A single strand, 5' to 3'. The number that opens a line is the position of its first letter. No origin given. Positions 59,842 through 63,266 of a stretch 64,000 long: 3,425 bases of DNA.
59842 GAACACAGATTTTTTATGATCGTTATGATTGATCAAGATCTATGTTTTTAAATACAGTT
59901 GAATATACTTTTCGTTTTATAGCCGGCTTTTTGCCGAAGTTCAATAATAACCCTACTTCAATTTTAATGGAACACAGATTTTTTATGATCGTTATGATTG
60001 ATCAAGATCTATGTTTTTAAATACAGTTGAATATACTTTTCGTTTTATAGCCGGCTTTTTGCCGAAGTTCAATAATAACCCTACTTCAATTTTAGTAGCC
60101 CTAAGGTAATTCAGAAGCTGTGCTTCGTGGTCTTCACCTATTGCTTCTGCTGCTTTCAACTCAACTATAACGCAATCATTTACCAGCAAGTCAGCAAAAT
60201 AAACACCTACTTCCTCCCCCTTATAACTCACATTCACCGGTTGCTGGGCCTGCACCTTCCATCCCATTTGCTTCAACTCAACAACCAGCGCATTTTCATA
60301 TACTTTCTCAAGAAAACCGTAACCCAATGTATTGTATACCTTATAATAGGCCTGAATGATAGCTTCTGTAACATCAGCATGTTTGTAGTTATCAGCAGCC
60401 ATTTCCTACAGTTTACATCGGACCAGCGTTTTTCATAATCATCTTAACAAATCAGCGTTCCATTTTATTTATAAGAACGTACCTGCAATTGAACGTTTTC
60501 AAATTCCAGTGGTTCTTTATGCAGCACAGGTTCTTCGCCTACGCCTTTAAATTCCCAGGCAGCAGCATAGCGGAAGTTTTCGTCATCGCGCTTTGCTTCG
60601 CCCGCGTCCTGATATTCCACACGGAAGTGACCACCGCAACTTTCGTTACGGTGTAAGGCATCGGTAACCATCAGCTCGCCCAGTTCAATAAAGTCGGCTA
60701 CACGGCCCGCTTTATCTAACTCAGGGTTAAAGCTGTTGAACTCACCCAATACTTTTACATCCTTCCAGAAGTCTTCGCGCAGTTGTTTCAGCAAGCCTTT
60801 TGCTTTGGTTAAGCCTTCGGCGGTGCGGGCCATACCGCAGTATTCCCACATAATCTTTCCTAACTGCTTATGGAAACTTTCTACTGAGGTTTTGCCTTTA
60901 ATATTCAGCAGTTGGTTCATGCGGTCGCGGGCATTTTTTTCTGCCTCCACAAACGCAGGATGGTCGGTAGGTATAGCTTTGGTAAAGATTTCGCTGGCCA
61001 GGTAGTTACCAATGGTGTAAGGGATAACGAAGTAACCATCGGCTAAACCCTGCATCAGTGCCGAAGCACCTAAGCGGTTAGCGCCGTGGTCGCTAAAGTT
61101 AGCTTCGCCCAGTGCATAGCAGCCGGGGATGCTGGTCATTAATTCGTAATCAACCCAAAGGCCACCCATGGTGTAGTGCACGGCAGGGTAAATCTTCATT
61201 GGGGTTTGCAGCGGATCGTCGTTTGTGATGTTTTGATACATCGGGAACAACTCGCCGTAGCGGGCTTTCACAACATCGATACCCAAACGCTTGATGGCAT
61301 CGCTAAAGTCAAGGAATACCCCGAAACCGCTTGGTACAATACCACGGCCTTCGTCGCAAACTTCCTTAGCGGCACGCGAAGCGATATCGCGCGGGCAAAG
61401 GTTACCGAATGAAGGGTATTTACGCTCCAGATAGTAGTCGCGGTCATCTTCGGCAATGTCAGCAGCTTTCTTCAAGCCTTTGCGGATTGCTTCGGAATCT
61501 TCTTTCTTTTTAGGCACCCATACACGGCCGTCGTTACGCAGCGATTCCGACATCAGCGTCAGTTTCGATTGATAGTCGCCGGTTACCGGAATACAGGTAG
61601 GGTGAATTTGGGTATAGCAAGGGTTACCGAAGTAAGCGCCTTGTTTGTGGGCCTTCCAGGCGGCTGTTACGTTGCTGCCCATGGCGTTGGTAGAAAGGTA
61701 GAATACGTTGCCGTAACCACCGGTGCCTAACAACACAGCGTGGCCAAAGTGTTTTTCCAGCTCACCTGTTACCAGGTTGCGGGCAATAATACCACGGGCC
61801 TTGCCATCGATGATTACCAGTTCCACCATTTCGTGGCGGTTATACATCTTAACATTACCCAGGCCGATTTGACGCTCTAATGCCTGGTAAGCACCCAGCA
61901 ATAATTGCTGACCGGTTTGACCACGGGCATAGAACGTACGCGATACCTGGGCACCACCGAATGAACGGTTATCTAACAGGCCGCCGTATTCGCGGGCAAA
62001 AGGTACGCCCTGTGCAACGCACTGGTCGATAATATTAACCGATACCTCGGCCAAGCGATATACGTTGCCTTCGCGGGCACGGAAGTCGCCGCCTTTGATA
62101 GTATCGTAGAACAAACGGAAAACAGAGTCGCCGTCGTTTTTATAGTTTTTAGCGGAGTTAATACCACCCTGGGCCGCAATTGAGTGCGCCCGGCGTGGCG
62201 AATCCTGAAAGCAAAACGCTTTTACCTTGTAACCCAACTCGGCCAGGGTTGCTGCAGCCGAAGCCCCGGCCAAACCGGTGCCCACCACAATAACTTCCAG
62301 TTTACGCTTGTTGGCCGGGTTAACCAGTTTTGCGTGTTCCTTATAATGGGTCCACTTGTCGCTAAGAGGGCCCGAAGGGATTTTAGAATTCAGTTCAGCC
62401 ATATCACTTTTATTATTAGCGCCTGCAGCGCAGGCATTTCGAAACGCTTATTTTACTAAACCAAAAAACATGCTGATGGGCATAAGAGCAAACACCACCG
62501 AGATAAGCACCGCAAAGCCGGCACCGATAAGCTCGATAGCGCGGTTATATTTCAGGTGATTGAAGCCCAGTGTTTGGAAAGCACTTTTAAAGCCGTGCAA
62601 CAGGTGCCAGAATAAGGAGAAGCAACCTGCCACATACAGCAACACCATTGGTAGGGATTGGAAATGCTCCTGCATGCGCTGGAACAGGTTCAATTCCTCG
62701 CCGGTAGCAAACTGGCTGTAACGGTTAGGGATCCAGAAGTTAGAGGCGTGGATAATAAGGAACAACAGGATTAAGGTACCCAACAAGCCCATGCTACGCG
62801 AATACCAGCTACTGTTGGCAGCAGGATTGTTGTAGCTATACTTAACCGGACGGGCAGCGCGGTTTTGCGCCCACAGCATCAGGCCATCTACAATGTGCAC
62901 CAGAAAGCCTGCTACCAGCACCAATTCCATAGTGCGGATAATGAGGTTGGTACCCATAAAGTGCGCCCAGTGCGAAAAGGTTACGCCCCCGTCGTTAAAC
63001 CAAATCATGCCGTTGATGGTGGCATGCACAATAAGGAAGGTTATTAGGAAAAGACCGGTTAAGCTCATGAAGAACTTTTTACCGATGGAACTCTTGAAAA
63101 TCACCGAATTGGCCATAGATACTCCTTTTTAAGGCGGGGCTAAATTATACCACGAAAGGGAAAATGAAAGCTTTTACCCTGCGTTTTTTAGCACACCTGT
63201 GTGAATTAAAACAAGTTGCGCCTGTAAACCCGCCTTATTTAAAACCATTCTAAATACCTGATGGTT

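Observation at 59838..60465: GxxExxY (PD-(D/E)XK-like) gene bounded by 32 bp terminal inverted repeats, inserted inside the sdhCAB operon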

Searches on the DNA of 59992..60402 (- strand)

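Call 54: search_rna_families(sources=[L011, L013, L017, L030, L048, L079, L076, L019, L021, L047, L067, L057, L008, L082, L055, L036, L028, L073], threshold=gathering)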
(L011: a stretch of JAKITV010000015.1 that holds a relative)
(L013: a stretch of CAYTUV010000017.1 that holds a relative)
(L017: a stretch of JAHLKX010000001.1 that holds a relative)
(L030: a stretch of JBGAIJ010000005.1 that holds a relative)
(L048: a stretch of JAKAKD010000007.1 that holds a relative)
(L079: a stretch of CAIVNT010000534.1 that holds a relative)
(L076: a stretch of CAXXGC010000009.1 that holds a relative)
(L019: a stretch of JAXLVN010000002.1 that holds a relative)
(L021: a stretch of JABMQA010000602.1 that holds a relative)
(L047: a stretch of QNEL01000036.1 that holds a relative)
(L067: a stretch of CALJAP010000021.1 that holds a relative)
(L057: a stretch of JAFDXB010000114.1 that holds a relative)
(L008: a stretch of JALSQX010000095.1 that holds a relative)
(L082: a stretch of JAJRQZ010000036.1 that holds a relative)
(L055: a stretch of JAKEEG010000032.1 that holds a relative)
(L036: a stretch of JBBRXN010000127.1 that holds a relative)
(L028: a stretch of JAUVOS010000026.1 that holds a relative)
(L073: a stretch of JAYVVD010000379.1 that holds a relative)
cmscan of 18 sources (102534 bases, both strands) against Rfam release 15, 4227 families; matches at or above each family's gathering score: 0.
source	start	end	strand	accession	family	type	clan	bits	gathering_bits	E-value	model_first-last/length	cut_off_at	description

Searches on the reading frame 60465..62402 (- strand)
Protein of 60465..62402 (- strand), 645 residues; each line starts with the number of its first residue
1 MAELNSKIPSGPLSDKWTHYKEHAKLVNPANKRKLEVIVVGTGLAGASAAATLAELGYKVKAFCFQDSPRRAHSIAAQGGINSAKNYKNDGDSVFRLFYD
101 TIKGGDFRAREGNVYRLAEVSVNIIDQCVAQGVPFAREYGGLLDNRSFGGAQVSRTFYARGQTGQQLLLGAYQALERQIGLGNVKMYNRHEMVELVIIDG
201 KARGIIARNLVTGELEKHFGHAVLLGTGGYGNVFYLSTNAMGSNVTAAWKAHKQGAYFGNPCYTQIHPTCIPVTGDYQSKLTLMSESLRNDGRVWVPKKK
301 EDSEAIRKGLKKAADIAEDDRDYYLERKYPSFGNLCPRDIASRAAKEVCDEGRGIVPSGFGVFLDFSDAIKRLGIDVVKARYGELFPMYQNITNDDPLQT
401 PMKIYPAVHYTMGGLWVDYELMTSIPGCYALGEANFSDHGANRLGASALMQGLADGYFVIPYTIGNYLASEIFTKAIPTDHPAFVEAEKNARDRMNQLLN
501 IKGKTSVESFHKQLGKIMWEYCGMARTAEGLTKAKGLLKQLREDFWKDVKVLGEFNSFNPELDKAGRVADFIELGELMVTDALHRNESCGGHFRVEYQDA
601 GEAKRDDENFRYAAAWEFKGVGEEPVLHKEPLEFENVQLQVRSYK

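Call 5: search_protein_families(library=pfam, proteins=[window:60465-62402:-])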
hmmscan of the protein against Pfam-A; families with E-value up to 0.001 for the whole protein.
window:60465-62402:- (645 aa): 5 families
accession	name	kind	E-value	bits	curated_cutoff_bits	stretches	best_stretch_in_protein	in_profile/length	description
PF00890.30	FAD_binding_2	-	2.2e-46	159.3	20.4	1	37-449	2-414/414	FAD binding domain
PF02910.25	Succ_DH_flav_C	-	2.9e-36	124.7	20.8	1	511-644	1-130/130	Fumarate reductase flavoprotein C-term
PF01266.30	DAO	-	3.6e-05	23.9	27.9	1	37-145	2-92/353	FAD dependent oxidoreductase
PF07992.20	Pyr_redox_2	-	0.00048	20.1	26.1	0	36-63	2-29/291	Pyridine nucleotide-disulphide oxidoreductase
PF01134.28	GIDA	-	0.00048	19.7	22.1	1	36-63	1-28/391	Glucose inhibited division protein A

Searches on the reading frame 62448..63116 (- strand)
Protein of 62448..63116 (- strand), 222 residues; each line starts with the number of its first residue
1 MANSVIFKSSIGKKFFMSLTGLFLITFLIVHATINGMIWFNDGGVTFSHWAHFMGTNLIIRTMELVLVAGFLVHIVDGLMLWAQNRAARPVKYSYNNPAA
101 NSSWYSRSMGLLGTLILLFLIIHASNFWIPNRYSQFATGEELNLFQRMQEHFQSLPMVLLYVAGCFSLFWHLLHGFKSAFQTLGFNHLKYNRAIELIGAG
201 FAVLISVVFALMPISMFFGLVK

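Call 5: search_protein_families(library=pfam, proteins=[window:62448-63116:-])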
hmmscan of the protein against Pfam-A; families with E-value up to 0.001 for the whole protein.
window:62448-63116:- (222 aa): 1 family
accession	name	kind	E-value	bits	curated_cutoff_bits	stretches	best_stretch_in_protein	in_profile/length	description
PF01127.27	Sdh_cyt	-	0.00052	20.5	25.8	1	85-203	4-116/122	Succinate dehydrogenase/Fumarate reductase transmembrane subunit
